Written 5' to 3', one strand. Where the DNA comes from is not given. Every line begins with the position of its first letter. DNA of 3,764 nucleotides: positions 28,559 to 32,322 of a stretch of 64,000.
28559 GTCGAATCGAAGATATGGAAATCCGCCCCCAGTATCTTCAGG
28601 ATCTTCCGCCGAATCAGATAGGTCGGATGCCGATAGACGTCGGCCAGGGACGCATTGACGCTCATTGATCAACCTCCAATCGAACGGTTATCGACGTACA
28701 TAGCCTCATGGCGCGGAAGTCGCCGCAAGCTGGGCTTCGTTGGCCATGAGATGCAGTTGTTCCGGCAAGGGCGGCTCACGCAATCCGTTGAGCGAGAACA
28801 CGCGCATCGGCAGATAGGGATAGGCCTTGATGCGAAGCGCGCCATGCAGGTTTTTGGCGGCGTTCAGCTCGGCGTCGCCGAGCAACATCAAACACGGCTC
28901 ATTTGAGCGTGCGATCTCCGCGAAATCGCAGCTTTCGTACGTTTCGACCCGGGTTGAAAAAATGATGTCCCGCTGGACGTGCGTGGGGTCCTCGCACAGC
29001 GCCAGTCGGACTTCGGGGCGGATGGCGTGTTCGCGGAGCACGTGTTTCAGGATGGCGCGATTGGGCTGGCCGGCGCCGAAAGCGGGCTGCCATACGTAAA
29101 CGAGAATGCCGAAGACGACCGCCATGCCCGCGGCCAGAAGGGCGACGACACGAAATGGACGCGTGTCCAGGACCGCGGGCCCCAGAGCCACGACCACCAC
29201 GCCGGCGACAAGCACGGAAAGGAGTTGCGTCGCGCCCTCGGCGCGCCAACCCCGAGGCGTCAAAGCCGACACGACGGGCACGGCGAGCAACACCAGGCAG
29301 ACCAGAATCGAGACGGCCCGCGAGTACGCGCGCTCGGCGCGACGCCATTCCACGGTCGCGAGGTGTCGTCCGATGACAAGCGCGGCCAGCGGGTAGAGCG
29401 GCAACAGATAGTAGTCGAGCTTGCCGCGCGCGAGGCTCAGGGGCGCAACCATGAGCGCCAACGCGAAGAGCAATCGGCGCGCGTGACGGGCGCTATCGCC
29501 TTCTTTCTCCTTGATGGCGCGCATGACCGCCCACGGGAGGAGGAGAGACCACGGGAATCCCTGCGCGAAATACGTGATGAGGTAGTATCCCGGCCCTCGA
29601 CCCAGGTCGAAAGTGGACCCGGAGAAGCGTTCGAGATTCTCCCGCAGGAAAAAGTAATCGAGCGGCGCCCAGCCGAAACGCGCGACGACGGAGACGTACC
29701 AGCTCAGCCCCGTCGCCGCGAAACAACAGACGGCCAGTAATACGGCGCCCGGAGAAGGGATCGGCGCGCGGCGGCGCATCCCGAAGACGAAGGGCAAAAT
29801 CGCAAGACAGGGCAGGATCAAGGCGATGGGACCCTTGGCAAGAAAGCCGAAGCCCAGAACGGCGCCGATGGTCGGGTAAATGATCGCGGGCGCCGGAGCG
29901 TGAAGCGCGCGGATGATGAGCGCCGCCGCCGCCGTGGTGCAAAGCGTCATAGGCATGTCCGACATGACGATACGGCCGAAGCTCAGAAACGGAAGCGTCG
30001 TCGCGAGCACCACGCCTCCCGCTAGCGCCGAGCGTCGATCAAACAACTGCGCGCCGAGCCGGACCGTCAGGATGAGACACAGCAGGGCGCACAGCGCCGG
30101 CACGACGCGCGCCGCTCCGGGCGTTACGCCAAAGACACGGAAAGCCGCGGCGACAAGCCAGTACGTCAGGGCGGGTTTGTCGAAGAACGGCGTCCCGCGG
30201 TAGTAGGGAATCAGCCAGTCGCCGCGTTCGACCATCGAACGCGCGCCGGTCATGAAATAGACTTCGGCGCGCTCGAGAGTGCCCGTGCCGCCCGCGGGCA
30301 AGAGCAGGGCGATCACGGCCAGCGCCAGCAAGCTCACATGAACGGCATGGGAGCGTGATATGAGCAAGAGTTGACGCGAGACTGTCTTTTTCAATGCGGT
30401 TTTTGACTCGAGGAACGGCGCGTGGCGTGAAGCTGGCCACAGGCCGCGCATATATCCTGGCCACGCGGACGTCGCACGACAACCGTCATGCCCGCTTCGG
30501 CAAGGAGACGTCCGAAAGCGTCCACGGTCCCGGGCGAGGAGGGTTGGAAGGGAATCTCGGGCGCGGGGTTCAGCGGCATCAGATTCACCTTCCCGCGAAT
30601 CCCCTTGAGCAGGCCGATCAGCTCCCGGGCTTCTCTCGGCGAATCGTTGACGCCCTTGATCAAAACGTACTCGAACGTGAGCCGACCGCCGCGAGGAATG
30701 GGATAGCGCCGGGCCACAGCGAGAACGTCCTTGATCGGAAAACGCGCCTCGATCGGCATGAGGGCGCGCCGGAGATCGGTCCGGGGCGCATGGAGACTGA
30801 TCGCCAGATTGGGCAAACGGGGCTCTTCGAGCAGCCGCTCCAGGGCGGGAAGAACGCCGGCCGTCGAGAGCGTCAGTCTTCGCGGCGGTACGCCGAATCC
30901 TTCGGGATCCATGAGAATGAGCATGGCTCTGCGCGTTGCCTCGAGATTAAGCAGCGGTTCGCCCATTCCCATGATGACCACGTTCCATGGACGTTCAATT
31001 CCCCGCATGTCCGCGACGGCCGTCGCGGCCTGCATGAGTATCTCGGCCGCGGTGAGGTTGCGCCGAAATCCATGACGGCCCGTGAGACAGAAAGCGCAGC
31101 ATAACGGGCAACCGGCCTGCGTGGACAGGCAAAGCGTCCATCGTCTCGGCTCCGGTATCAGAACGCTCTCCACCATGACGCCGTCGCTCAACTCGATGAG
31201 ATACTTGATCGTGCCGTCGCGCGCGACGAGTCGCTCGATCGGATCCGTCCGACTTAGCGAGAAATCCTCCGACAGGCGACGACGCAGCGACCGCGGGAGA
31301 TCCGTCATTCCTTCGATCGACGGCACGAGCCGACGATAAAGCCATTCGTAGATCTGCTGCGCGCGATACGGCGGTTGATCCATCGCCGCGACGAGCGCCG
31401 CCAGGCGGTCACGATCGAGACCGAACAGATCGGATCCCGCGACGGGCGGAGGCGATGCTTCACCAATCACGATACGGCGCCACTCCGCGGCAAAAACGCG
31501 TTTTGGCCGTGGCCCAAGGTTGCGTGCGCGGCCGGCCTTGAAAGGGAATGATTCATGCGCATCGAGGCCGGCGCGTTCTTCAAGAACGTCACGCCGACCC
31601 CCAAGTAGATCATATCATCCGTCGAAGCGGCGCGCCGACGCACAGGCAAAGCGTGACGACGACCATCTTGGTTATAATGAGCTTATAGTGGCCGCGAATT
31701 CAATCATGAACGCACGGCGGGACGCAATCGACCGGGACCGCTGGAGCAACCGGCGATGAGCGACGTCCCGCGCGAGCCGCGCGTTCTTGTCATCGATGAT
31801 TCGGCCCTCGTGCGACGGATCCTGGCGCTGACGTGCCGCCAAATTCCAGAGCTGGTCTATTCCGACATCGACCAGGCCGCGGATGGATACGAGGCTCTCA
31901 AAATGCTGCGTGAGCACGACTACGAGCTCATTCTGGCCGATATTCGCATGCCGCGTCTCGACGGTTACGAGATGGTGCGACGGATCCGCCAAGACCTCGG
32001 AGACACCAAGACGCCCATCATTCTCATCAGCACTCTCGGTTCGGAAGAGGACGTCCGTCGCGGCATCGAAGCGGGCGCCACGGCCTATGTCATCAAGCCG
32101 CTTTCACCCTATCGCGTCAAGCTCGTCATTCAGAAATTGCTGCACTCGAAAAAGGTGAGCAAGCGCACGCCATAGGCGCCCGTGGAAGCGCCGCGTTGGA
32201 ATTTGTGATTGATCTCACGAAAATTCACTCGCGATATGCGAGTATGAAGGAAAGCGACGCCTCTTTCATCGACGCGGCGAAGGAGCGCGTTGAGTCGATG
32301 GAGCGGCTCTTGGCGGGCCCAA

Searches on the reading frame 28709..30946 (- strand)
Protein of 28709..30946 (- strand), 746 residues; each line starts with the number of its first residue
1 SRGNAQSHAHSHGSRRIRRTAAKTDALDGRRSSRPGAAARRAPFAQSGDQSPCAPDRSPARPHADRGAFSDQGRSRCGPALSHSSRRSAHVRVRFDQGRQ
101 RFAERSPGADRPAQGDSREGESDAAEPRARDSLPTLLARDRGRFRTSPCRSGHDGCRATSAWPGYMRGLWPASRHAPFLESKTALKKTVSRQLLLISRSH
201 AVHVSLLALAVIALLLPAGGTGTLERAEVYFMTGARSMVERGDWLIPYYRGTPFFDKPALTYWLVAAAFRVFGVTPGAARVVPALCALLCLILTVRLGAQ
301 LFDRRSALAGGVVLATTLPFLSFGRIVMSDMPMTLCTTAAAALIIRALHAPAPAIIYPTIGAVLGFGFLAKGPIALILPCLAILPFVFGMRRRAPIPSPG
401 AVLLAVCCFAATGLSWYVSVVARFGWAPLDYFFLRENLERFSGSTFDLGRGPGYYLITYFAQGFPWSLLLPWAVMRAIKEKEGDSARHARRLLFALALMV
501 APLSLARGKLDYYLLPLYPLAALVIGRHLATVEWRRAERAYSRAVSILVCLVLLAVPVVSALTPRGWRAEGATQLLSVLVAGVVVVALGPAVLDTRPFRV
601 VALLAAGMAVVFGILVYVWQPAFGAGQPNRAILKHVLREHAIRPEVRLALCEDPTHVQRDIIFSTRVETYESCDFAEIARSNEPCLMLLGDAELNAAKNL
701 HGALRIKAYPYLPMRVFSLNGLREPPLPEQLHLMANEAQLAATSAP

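Call 48: search_protein_families(library=pfam, proteins=[window:28709-30946:-], max_evalue=0.001)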
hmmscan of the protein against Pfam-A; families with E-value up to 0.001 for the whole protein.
window:28709-30946:- (746 aa): 2 families
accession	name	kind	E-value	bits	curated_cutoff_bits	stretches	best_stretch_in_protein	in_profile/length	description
PF13231.12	PMT_2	-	5.6e-18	66.1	26.1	1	256-416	1-160/160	Dolichyl-phosphate-mannose-protein mannosyltransferase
PF02366.24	PMT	-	5.1e-10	39.8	22.7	1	228-384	32-196/245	Dolichyl-phosphate-mannose-protein mannosyltransferase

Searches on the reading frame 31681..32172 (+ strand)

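Call 46: search_protein_families(library=pfam, proteins=[window:31681-32172:+], max_evalue=0.01)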
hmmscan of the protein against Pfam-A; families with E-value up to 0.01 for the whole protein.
window:31681-32172:+ (164 aa): 1 family
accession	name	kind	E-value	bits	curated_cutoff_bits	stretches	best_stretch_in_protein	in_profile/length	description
PF00072.30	Response_reg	-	1.1e-24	87.2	30.2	1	35-147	1-107/111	Response regulator receiver domain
